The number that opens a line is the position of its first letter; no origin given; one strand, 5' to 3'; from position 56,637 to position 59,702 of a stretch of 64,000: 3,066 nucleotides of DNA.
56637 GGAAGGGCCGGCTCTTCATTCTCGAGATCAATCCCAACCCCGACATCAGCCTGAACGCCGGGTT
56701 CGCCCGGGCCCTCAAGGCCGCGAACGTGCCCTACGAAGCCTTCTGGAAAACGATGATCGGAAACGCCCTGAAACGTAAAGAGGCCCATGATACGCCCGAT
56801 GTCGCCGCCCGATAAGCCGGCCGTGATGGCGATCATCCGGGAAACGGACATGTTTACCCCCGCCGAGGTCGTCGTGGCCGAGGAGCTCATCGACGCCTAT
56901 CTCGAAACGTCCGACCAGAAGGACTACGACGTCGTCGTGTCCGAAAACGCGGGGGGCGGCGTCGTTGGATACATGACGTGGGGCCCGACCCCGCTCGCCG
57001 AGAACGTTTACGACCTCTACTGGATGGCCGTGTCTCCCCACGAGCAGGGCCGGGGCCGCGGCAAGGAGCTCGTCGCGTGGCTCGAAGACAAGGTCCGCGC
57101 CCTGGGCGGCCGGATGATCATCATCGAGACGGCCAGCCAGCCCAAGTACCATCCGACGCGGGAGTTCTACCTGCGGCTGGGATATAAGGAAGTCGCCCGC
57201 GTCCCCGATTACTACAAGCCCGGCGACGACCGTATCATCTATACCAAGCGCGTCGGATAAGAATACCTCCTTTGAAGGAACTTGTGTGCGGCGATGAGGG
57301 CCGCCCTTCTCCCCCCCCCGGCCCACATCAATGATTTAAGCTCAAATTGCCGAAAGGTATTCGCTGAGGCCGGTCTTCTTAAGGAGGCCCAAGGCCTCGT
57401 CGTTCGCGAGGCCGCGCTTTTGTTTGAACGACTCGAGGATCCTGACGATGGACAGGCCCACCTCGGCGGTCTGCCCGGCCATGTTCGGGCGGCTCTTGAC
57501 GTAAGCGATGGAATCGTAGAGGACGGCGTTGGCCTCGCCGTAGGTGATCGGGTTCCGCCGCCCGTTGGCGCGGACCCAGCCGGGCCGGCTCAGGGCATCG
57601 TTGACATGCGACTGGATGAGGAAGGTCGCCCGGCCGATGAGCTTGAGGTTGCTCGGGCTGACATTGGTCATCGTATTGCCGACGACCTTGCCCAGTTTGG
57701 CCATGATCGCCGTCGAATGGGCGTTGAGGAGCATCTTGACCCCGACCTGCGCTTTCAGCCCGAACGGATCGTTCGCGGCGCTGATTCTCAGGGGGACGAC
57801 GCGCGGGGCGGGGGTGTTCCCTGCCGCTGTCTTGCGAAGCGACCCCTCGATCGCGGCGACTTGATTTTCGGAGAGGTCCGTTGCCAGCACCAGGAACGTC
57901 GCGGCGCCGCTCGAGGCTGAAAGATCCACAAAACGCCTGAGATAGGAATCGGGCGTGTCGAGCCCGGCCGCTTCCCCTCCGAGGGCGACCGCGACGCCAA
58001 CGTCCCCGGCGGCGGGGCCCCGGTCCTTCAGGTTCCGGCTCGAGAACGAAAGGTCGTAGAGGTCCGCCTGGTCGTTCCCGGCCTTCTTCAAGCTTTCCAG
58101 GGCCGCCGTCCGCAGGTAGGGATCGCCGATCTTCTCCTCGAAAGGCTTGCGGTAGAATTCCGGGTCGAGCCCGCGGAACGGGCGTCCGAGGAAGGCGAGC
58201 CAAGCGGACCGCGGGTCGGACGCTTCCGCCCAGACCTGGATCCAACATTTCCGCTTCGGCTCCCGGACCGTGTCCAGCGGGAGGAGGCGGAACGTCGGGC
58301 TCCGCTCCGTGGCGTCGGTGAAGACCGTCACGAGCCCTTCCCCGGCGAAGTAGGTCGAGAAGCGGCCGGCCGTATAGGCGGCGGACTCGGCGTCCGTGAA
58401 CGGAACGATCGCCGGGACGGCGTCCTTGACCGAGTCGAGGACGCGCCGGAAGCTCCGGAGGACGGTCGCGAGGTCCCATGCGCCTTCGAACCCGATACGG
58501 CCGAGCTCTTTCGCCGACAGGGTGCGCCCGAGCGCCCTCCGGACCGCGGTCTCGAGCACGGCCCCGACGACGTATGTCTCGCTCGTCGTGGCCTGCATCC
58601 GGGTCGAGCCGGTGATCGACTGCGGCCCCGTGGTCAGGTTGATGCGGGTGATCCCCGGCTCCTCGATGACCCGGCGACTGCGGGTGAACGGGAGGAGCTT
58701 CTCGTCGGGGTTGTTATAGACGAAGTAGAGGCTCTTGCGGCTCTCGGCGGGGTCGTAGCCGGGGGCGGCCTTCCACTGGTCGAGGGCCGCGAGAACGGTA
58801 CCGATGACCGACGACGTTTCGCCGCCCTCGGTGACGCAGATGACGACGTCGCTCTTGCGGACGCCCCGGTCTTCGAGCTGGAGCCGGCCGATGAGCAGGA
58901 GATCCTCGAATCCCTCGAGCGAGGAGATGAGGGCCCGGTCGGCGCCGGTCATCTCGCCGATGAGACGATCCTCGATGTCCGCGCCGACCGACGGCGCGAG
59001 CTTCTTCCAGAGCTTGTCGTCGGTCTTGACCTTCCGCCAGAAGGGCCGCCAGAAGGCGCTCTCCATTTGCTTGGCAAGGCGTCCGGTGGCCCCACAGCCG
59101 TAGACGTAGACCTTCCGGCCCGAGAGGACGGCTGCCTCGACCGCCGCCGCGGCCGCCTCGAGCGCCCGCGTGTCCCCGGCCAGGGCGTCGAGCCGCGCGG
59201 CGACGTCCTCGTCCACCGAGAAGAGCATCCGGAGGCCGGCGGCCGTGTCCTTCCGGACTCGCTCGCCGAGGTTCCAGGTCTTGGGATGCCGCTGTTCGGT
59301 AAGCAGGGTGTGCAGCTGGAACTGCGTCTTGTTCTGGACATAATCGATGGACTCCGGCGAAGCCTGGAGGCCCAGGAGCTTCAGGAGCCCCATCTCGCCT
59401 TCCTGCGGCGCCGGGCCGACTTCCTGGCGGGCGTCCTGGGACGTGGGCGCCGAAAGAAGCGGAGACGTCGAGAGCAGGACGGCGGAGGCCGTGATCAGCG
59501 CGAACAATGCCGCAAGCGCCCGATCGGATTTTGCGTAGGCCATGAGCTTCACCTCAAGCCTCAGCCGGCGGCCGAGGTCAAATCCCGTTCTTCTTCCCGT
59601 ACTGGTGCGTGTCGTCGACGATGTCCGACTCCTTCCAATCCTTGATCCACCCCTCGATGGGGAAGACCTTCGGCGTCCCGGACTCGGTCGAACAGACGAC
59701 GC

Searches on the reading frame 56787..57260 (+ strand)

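Call 48: search_protein_families(library=pfam, proteins=[window:56787-57260:+])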
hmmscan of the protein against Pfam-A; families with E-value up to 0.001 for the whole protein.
window:56787-57260:+ (157 aa): 4 families
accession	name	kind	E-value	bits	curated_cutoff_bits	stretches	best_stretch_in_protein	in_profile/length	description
PF00583.31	Acetyltransf_1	-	1.4e-11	45.1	20.7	1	41-133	28-116/116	Acetyltransferase (GNAT) family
PF13508.13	Acetyltransf_7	-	8.8e-11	42.5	27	1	49-135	5-84/84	Acetyltransferase (GNAT) domain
PF13673.13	Acetyltransf_10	-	3.1e-05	24.4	23.6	1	57-137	40-111/128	Acetyltransferase (GNAT) domain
PF08445.16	FR47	-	0.00048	20.5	22.1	1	76-136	23-80/86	FR47-like protein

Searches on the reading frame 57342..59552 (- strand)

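Call 48: search_protein_families(library=pfam, proteins=[window:57342-59552:-])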
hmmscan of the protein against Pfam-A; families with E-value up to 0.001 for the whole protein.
window:57342-59552:- (736 aa): 2 families
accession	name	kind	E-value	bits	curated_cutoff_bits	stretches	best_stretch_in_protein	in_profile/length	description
PF22645.1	GKRP_SIS_N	-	1.6e-05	25.1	27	1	144-252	15-108/113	Glucokinase regulatory protein N-terminal SIS domain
PF13580.11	SIS_2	-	0.00026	21.4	27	0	116-162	5-52/138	SIS domain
